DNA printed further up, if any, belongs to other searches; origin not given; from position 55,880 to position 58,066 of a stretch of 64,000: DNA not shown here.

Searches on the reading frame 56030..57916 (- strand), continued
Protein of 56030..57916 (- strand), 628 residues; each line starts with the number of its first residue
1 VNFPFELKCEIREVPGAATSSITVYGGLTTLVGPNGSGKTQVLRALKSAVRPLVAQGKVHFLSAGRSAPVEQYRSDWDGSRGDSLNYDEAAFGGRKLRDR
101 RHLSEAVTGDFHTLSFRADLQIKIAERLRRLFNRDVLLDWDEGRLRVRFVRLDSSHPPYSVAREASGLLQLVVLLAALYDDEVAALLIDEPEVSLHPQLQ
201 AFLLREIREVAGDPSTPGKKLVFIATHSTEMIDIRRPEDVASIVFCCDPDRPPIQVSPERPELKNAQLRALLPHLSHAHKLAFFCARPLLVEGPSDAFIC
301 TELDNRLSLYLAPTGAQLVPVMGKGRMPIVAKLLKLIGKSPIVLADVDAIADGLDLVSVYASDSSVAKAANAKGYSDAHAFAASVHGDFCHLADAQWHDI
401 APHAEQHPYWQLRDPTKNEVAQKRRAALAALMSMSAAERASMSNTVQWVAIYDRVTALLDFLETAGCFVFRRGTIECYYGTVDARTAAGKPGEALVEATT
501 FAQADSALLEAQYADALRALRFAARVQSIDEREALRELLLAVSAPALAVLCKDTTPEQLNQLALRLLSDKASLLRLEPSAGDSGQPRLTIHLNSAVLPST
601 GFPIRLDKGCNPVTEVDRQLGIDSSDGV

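Call 13: find_homologous_proteins(query=window:56030-57916:-, max_evalue=1e-10)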
Query window:56030-57916:- (628 aa): 1575 proteins with E <= 1e-10 among 8000 candidates; the best 120 are listed.
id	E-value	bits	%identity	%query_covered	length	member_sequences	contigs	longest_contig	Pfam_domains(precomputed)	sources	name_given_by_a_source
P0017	0.0e+0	1399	100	100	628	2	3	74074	PF20469.5,PF13175.13,PF13304.13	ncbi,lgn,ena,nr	ncbi:MAG TPA: AAA family ATPase [Armatimonadota bacterium]|nr:AAA family ATPase [Armatimonadota bact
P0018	1.9e-228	778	59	100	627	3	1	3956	PF20469.5,PF13175.13,PF13304.13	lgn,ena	-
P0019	1.8e-223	762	57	99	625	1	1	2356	PF20469.5,PF13175.13,PF13476.13,PF02463.26,PF13304.13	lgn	-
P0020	8.8e-221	753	57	99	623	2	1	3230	PF20469.5,PF13175.13,PF13476.13,PF13304.13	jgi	jgi:hypothetical protein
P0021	8.4e-220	750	55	99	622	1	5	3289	PF20469.5,PF13175.13,PF13304.13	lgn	-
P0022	8.8e-215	733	56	100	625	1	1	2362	PF20469.5,PF13175.13,PF13304.13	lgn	-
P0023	5.1e-205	701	55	99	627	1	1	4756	PF20469.5,PF13175.13,PF13304.13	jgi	jgi:hypothetical protein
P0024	1.9e-198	679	51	99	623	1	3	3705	PF20469.5,PF13175.13,PF13476.13,PF02463.26,PF13304.13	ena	-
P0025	1.5e-197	676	52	99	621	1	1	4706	PF20469.5,PF13175.13,PF13304.13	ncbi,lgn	-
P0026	2.1e-194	666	50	99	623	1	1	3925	PF20469.5,PF13175.13,PF13304.13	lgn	-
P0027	1.1e-193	663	49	99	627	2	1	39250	PF20469.5,PF13175.13,PF13304.13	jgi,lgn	-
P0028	2.9e-193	662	51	99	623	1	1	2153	PF20469.5,PF13175.13,PF13304.13,PF13191.13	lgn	-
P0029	2.0e-191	656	51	99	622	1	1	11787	PF20469.5,PF13175.13,PF13304.13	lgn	-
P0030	5.6e-191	654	51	97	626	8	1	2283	PF20469.5,PF13175.13,PF02463.26,PF13304.13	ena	-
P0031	6.6e-191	654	51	97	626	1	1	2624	PF20469.5,PF13175.13,PF13304.13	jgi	jgi:ABC-type polar amino acid transport system ATPase subunit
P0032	2.5e-190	652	48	99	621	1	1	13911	PF20469.5,PF13175.13,PF13304.13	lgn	-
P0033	6.4e-188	644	50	100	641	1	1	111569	PF20469.5,PF13175.13,PF13304.13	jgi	jgi:OLD-like protein/putative AbiEii toxin of type IV toxin-antitoxin system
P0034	7.1e-188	644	48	99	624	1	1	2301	PF20469.5,PF13175.13,PF13304.13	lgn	-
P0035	1.4e-187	643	49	98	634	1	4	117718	PF20469.5,PF13175.13,PF13304.13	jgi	-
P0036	4.9e-186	638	49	99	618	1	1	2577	PF20469.5,PF13175.13,PF13476.13,PF13304.13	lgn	-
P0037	8.4e-186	637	48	99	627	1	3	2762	PF20469.5,PF13175.13,PF13304.13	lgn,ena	-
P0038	5.2e-185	635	51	99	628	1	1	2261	PF20469.5,PF13175.13,PF13304.13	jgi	jgi:ABC-type branched-subunit amino acid transport system ATPase component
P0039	1.7e-184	633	47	99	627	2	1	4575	PF20469.5,PF13175.13,PF13304.13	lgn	-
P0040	2.4e-184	633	48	99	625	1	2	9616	PF20469.5,PF13175.13,PF13476.13,PF13304.13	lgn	-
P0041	4.2e-182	625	46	99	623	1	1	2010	PF20469.5,PF13175.13,PF13304.13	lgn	-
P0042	2.6e-181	622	47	99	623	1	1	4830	PF20469.5,PF13175.13,PF13476.13,PF13304.13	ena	-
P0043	7.5e-181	621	48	99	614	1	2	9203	PF20469.5,PF13175.13,PF13476.13,PF13304.13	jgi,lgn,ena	-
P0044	1.6e-180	620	49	97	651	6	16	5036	PF20469.5,PF13175.13,PF13476.13,PF13304.13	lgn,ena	-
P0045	2.7e-180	619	47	100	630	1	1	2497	PF20469.5,PF13175.13,PF13304.13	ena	-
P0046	3.5e-180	619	47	99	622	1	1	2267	PF20469.5,PF13175.13,PF13304.13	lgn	-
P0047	6.7e-180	618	47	99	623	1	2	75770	PF20469.5,PF13175.13,PF13304.13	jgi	jgi:hypothetical protein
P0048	7.1e-180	618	45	99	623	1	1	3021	PF20469.5,PF13175.13,PF13304.13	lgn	-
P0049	7.7e-180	618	49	97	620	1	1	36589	PF20469.5,PF13175.13,PF13476.13,PF13304.13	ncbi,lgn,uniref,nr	ncbi:ATP-dependent nuclease [Duganella callida]|uniref:AAA family ATPase n=1 Tax=Duganella callida T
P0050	9.4e-180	617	47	99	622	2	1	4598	PF20469.5,PF13175.13,PF13304.13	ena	-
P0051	1.1e-179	617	45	99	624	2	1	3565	PF20469.5,PF13175.13,PF13476.13,PF13304.13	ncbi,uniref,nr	ncbi:AAA family ATPase [Pseudoalteromonas piscicida]|uniref:ATP-dependent nuclease n=1 Tax=Pseudoalt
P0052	2.3e-179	616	46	99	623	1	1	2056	PF20469.5,PF13175.13,PF13304.13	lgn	-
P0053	2.5e-179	616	49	99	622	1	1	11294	PF20469.5,PF13175.13,PF13304.13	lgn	-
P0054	5.3e-179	615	46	99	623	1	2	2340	PF20469.5,PF13175.13,PF13304.13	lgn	-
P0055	7.6e-179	614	45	96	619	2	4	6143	PF20469.5,PF13175.13,PF13304.13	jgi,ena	jgi:hypothetical protein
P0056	8.6e-179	614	48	99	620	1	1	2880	PF20469.5,PF13175.13,PF13476.13,PF13304.13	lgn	-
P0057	9.0e-179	614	46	99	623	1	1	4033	PF20469.5,PF13175.13,PF13304.13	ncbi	ncbi:MAG: AAA family ATPase [Candidatus Sedimenticola sp. (ex Thyasira tokunagai)]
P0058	1.4e-178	613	48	99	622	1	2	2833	PF20469.5,PF13175.13,PF13304.13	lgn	-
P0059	1.4e-178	613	46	99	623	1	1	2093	PF20469.5,PF13175.13,PF13304.13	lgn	-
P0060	1.8e-178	613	48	99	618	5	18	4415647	PF20469.5,PF13175.13,PF13304.13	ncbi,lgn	-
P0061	1.9e-178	613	46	99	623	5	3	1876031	PF20469.5,PF13175.13,PF13304.13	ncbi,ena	-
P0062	2.8e-178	612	46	99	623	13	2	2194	PF20469.5,PF13175.13,PF13304.13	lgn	-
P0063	3.1e-178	612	48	99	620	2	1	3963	PF20469.5,PF13175.13,PF13304.13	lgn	-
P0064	3.2e-178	612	47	99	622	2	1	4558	PF20469.5,PF13175.13,PF13304.13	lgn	-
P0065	5.3e-178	612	47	99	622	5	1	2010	PF20469.5,PF13175.13,PF13304.13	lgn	-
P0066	7.1e-178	611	47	99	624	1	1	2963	PF20469.5,PF13175.13,PF13476.13,PF13304.13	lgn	-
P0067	1.3e-177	610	45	99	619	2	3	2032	PF20469.5,PF13175.13,PF13304.13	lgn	-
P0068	1.3e-177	610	47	99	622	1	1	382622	PF20469.5,PF13175.13,PF13476.13,PF13304.13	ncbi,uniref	ncbi:AAA family ATPase [Pseudoalteromonas issachenkonii]|uniref:AAA family ATPase n=1 Tax=Pseudoalte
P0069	1.4e-177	610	47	99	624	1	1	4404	PF20469.5,PF13175.13,PF13304.13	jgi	jgi:hypothetical protein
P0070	1.4e-177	610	47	99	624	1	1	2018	PF20469.5,PF13175.13,PF13476.13,PF13304.13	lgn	-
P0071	1.8e-177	610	47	99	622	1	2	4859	PF20469.5,PF13175.13,PF13476.13,PF13304.13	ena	-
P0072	2.2e-177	610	47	99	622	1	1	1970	PF20469.5,PF13175.13,PF13476.13,PF13304.13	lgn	-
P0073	2.4e-177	609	47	99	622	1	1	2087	PF20469.5,PF13175.13,PF13304.13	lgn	-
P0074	2.4e-177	609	47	99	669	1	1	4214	PF20469.5,PF13175.13,PF13304.13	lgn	-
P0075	3.0e-177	609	47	99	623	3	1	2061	PF20469.5,PF13175.13,PF13304.13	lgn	-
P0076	3.7e-177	609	48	97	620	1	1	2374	PF20469.5,PF13175.13,PF13304.13,PF13191.13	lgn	-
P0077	4.3e-177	609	48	99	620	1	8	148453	PF20469.5,PF13175.13,PF13476.13,PF13304.13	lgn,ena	-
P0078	5.3e-177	608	47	99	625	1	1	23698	PF20469.5,PF13175.13,PF13304.13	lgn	-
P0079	8.0e-177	608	48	99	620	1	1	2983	PF20469.5,PF13175.13,PF13476.13,PF13304.13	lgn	-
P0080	1.1e-176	607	47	99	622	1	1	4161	PF20469.5,PF13175.13,PF13304.13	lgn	-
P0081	1.1e-176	607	45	99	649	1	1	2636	PF20469.5,PF13175.13,PF13304.13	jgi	jgi:predicted ATPase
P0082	2.9e-176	606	48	98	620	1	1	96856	PF20469.5,PF13175.13,PF13476.13,PF13304.13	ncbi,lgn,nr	ncbi:MAG: AAA family ATPase [Thiobacillus sp.]|nr:AAA family ATPase [Thiobacillus sp.]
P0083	3.5e-176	606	46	99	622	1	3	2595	PF20469.5,PF13175.13,PF13476.13,PF13304.13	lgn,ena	-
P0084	5.5e-176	605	49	97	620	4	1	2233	PF20469.5,PF13175.13,PF13304.13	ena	-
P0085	7.5e-176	604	45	99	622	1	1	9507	PF20469.5,PF13175.13,PF13304.13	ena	-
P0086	9.2e-176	604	47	99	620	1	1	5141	PF20469.5,PF13175.13,PF13476.13,PF13304.13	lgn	-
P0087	1.1e-175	604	46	99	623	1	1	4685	PF20469.5,PF13175.13,PF13476.13,PF13304.13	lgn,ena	-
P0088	1.3e-175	604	47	99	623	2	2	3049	PF20469.5,PF13175.13,PF13476.13,PF13304.13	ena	-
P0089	2.1e-175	603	48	99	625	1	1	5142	PF20469.5,PF13175.13,PF13476.13,PF13304.13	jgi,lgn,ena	-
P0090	2.2e-175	603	47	99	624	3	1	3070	PF20469.5,PF13175.13,PF13304.13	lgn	-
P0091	2.3e-175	603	47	99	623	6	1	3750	PF20469.5,PF13175.13,PF13304.13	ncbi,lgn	-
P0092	2.5e-175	603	45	99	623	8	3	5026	PF20469.5,PF13175.13,PF13304.13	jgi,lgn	jgi:predicted ATPase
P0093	2.6e-175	603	46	99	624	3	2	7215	PF20469.5,PF13175.13,PF13476.13,PF13304.13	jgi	-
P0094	2.7e-175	603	47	99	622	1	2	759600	PF20469.5,PF13175.13,PF13476.13,PF13304.13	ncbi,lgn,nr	ncbi:AAA family ATPase [Vibrio parahaemolyticus]|nr:AAA family ATPase [Vibrio parahaemolyticus] MBM4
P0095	3.1e-175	602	45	99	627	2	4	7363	PF20469.5,PF13175.13,PF13304.13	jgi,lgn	jgi:energy-coupling factor transporter ATP-binding protein EcfA2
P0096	4.4e-175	602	46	99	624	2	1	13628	PF20469.5,PF13175.13,PF13304.13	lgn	-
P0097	5.5e-175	602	48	99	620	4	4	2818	PF20469.5,PF13175.13,PF13476.13,PF13304.13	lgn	-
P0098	5.9e-175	602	48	96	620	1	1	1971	PF20469.5,PF13175.13,PF13476.13,PF13304.13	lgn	-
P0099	7.3e-175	601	48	97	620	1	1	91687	PF20469.5,PF13175.13,PF13304.13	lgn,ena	-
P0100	7.3e-175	601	46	99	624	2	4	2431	PF20469.5,PF13175.13,PF13304.13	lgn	-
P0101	8.8e-175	601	47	99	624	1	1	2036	PF20469.5,PF13175.13,PF13304.13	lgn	-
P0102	1.0e-174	601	46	99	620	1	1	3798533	PF20469.5,PF13175.13,PF13476.13,PF13304.13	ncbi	ncbi:AAA family ATPase [Pseudoalteromonas sp. B129b]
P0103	1.1e-174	601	46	99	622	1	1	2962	PF20469.5,PF13175.13,PF13304.13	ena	-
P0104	1.1e-174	601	49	97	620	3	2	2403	PF20469.5,PF13175.13,PF13476.13,PF13304.13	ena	-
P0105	1.1e-174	601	46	99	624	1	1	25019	PF20469.5,PF13175.13,PF13304.13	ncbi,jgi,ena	-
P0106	1.3e-174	600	46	99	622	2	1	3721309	PF20469.5,PF13175.13,PF13476.13,PF13401.13,PF13304.13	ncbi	ncbi:ATP-dependent nuclease [Vreelandella sp. TE19]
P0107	1.4e-174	600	47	99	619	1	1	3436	PF20469.5,PF13175.13,PF13304.13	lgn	-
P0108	1.7e-174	600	46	99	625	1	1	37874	PF20469.5,PF13175.13,PF13304.13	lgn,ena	-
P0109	1.8e-174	600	47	99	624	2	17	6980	PF20469.5,PF13175.13,PF13304.13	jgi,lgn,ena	-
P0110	1.9e-174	600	47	99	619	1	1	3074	PF20469.5,PF13175.13,PF13476.13,PF13304.13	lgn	-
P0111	2.1e-174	600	46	99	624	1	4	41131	PF20469.5,PF13175.13,PF13304.13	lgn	-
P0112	2.1e-174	600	46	99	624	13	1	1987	PF20469.5,PF13175.13,PF13476.13,PF13304.13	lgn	-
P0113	2.6e-174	599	46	99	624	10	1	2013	PF20469.5,PF13175.13,PF13304.13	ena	-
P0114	3.5e-174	599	47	99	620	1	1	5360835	PF20469.5,PF13175.13,PF13304.13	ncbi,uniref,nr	ncbi:ATP-dependent nuclease [Methylomonas albis]|uniref:AAA family ATPase n=1 Tax=Methylomonas albis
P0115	4.0e-174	599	49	97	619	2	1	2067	PF20469.5,PF13175.13,PF13476.13,PF13304.13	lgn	-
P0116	4.1e-174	599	45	99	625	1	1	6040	PF20469.5,PF13175.13,PF13304.13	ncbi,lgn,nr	ncbi:MAG: AAA family ATPase [Flavobacteriaceae bacterium]|nr:AAA family ATPase [Flavobacteriaceae ba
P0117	4.9e-174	598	45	99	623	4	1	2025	PF20469.5,PF13175.13,PF13304.13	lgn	-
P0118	5.0e-174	598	46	99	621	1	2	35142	PF20469.5,PF13175.13,PF13304.13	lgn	-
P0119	5.1e-174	598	47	98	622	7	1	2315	PF20469.5,PF13175.13,PF13304.13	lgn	-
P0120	5.1e-174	598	46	99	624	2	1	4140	PF20469.5,PF13175.13,PF13304.13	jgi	jgi:hypothetical protein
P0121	6.7e-174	598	46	99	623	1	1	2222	PF20469.5,PF13175.13,PF13304.13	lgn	-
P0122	7.3e-174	598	46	99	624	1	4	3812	PF20469.5,PF13175.13,PF13304.13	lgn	-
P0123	7.4e-174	598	46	99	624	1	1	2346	PF20469.5,PF13175.13,PF13304.13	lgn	-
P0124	7.7e-174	598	45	99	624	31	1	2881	PF20469.5,PF13175.13,PF13304.13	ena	-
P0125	8.1e-174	598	46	99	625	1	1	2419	PF20469.5,PF13175.13,PF13304.13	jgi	jgi:hypothetical protein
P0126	8.1e-174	598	45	99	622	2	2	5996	PF20469.5,PF13175.13,PF13304.13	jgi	jgi:hypothetical protein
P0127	9.9e-174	597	46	97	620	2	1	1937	PF20469.5,PF13175.13,PF13476.13,PF13304.13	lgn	-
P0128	1.0e-173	597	47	97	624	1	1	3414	PF20469.5,PF13175.13,PF13476.13,PF13304.13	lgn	-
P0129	1.0e-173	597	46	99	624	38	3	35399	PF20469.5,PF13175.13,PF13304.13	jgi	jgi:hypothetical protein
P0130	1.0e-173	597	48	97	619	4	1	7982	PF20469.5,PF13175.13,PF13304.13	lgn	-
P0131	1.0e-173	597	46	99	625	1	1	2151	PF20469.5,PF13175.13,PF13304.13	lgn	-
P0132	1.2e-173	597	46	99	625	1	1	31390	PF20469.5,PF13175.13,PF13304.13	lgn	-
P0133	1.2e-173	597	48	99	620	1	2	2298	PF20469.5,PF13175.13,PF13476.13,PF13304.13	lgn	-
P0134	1.3e-173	597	46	99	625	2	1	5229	PF20469.5,PF13175.13,PF13476.13,PF13304.13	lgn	-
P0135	1.5e-173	597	47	99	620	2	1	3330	PF20469.5,PF13175.13,PF13304.13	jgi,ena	-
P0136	1.9e-173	597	47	97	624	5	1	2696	PF20469.5,PF13175.13,PF13476.13,PF13401.13,PF01637.25,PF13304.13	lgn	-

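Call 16: search_solved_structures(query=window:56030-57916:-, max_evalue=0.01, show_alignments=2)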
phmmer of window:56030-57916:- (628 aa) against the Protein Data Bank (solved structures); distinct sequences matched with E-value up to 0.01: 6.
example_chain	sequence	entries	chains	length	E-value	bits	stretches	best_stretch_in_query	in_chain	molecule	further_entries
6p74_A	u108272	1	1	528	3.1e-10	42.6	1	180-348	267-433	Putative ATP-dependent endonuclease of the OLD family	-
8wy4_A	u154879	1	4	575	0.00029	22.9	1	175-304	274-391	Endonuclease GajA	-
8jq9_B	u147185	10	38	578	0.00029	22.9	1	175-304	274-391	Endonuclease GajA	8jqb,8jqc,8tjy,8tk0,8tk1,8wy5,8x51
8sm3_A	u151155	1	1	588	0.0003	22.8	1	175-304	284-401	Endonuclease GajA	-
8j4t_A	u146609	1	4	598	0.00031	22.8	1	175-304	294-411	Endonuclease GajA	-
8u7i_A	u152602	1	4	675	0.00038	22.5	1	175-304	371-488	Endonuclease GajA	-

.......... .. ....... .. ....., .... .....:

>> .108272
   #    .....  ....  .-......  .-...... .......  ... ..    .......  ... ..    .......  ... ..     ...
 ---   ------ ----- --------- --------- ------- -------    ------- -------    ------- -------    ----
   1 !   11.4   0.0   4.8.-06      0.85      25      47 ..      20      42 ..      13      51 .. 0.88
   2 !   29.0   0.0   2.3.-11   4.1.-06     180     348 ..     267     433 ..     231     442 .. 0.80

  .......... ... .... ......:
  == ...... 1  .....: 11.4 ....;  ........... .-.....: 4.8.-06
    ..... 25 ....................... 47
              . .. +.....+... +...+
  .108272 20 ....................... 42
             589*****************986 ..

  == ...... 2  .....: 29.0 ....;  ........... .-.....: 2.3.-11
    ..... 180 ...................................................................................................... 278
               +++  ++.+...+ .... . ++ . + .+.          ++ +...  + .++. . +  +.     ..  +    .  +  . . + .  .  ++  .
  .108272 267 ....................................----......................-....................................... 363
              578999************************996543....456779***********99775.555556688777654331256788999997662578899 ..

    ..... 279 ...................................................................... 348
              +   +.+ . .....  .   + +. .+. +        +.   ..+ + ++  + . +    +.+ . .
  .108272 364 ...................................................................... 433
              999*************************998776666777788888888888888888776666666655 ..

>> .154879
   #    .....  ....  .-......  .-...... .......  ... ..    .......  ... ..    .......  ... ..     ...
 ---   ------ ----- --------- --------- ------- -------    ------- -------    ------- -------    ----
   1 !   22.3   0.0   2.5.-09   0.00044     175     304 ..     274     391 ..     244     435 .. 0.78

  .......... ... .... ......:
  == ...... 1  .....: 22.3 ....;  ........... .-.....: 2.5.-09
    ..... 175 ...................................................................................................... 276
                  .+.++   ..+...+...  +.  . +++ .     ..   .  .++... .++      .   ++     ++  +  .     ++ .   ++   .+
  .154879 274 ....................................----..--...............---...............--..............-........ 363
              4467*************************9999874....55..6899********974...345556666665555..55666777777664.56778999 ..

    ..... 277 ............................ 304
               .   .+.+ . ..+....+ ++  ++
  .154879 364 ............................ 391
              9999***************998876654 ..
